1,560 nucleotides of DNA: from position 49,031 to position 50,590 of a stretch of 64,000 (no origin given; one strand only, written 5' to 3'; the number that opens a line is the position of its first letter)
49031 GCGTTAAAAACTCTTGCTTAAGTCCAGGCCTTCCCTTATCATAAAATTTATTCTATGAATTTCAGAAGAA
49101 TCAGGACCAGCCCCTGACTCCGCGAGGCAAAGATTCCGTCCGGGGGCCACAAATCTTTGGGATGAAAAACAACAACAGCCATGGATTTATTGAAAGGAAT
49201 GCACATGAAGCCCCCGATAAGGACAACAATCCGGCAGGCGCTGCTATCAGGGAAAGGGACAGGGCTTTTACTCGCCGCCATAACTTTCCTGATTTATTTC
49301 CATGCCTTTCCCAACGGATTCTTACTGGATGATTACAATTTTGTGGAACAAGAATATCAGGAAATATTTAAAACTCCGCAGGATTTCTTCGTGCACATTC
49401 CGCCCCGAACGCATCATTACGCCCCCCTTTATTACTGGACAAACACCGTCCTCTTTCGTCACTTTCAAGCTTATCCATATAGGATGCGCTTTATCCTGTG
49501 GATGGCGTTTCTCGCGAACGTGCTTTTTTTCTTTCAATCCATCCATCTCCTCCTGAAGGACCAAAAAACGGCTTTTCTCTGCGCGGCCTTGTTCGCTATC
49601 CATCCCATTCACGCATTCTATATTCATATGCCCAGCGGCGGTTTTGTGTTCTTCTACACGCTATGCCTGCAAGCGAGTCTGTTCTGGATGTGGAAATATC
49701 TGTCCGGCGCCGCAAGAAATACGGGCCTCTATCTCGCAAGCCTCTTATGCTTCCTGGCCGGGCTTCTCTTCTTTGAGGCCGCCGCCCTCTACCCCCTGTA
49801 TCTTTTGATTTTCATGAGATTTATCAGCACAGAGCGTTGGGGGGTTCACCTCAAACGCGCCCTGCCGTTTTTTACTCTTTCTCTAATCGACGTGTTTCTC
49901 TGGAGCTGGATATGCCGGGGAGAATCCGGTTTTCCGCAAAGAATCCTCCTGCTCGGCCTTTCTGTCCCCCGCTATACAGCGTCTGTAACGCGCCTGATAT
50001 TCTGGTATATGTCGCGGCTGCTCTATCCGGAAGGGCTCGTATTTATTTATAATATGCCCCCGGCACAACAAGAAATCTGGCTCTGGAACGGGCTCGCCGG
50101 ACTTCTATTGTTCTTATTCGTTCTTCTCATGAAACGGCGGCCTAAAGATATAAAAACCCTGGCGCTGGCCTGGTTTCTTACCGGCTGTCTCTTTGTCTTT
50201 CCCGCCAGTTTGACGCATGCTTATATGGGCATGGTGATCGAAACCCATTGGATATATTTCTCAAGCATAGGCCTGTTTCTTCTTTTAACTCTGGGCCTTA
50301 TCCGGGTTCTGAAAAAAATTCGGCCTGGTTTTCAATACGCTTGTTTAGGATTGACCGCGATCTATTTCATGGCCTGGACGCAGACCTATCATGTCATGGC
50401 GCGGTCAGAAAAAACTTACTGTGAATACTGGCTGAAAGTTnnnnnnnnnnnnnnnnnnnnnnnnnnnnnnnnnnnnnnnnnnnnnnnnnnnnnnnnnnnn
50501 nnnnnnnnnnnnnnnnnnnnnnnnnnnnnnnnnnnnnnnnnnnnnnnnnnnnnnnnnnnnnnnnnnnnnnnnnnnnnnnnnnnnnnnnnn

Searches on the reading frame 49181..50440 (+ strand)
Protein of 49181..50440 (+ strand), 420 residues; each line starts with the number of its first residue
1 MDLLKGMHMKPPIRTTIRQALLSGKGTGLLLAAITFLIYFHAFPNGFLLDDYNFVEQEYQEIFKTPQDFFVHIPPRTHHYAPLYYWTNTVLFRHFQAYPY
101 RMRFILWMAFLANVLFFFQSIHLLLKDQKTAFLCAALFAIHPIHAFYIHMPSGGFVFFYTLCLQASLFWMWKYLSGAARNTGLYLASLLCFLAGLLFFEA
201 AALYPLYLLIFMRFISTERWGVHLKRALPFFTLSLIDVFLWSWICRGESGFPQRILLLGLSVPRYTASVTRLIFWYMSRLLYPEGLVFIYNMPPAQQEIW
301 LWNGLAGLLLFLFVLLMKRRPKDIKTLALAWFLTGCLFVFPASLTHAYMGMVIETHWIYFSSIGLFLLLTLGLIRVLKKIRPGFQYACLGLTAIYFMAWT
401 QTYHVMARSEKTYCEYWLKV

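Call 7: search_protein_families(library=pfam, proteins=[window:49181-50431:+], max_evalue=10)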
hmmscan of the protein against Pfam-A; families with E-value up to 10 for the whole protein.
seq(417 aa): 0 families

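Call 66: find_homologous_proteins(query=window:49181-50440:+, max_evalue=0.001)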
Query seq(420 aa) (420 aa): 7 proteins with E <= 0.001 among 8000 candidates.
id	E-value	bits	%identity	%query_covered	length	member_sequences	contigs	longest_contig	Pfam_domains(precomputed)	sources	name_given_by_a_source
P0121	6.1e-267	904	95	100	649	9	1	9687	PF14559.13,PF13431.13,PF00515.35,PF13424.13,PF13176.13,PF13428.13,PF13181.13,PF07719.24,PF13374.13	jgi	-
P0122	1.4e-178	612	65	98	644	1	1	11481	PF13431.13,PF23914.2,PF25062.2,PF13176.13,PF13428.13,PF13374.13,PF14559.13,PF00515.35,PF13424.13,PF21033.5,PF13432.13,PF13429.13,PF13181.13,PF07719.24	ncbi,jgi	ncbi:MAG: tetratricopeptide repeat protein [Candidatus Omnitrophota bacterium]|jgi:Tfp pilus assembl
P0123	1.3e-165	570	62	98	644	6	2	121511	PF14559.13,PF13431.13,PF13414.13,PF00515.35,PF13424.13,PF13176.13,PF13432.13,PF13428.13,PF13181.13,PF07719.24,PF13374.13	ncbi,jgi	jgi:tetratricopeptide (TPR) repeat protein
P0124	2.0e-151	523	58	98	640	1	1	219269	PF14559.13,PF13431.13,PF00515.35,PF13424.13,PF13176.13,PF13428.13,PF13181.13,PF07719.24,PF13374.13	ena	-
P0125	3.0e-151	522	58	97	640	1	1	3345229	PF14559.13,PF13431.13,PF13414.13,PF17874.8,PF00515.35,PF13424.13,PF13428.13,PF13181.13,PF07719.24,PF13374.13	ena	-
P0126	5.8e-19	86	27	79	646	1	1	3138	PF13431.13,PF23914.2,PF13414.13,PF13176.13,PF13428.13,PF14559.13,PF13371.13,PF00515.35,PF13424.13,PF13432.13,PF13181.13,PF07719.24,PF13174.13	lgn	-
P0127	2.6e-6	45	26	81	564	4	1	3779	PF13431.13,PF13414.13,PF13176.13,PF13428.13,PF14559.13,PF13371.13,PF00515.35,PF13424.13,PF21033.5,PF13432.13,PF13429.13,PF13181.13,PF07719.24,PF13174.13,PF13231.13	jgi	-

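Call 74: find_encoding_contigs(protein=P0125, flank=10000, max_places=2)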
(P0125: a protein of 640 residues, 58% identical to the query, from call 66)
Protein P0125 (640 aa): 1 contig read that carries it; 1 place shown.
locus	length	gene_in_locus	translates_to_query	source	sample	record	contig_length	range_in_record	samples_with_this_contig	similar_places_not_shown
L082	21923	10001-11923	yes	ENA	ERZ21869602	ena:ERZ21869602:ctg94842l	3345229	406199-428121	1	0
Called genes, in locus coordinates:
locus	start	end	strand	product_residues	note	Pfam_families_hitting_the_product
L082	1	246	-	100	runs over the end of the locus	PF12161:HsdM_N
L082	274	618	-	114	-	PF04343:DUF488, PF22751:DUF488-N3a, PF22752:DUF488-N3i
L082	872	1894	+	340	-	PF03372:Exo_endo_phos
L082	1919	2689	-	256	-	-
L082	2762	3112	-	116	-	-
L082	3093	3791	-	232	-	-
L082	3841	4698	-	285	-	PF13174:TPR_6 (faint)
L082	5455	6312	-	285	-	PF13567:DUF4131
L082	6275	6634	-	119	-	PF00633:HHH (weak), PF12836:HHH_3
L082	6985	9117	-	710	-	PF12450:vWF_A, PF00092:VWA, PF13519:VWA_2, PF13768:VWA_3, PF12034:YfbK_C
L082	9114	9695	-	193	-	PF04542:Sigma70_r2, PF08281:Sigma70_r4_2, PF04545:Sigma70_r4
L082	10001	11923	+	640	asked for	PF17874:TPR_MalT (faint), PF07719:TPR_2 (faint), PF13181:TPR_8 (faint), PF13374:TPR_10 (faint), PF13424:TPR_12 (faint), PF13428:TPR_14 (faint), PF13431:TPR_17 (faint), PF14559:TPR_19, +2 more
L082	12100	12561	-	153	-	PF13181:TPR_8 (faint)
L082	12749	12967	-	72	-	-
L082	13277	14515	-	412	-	-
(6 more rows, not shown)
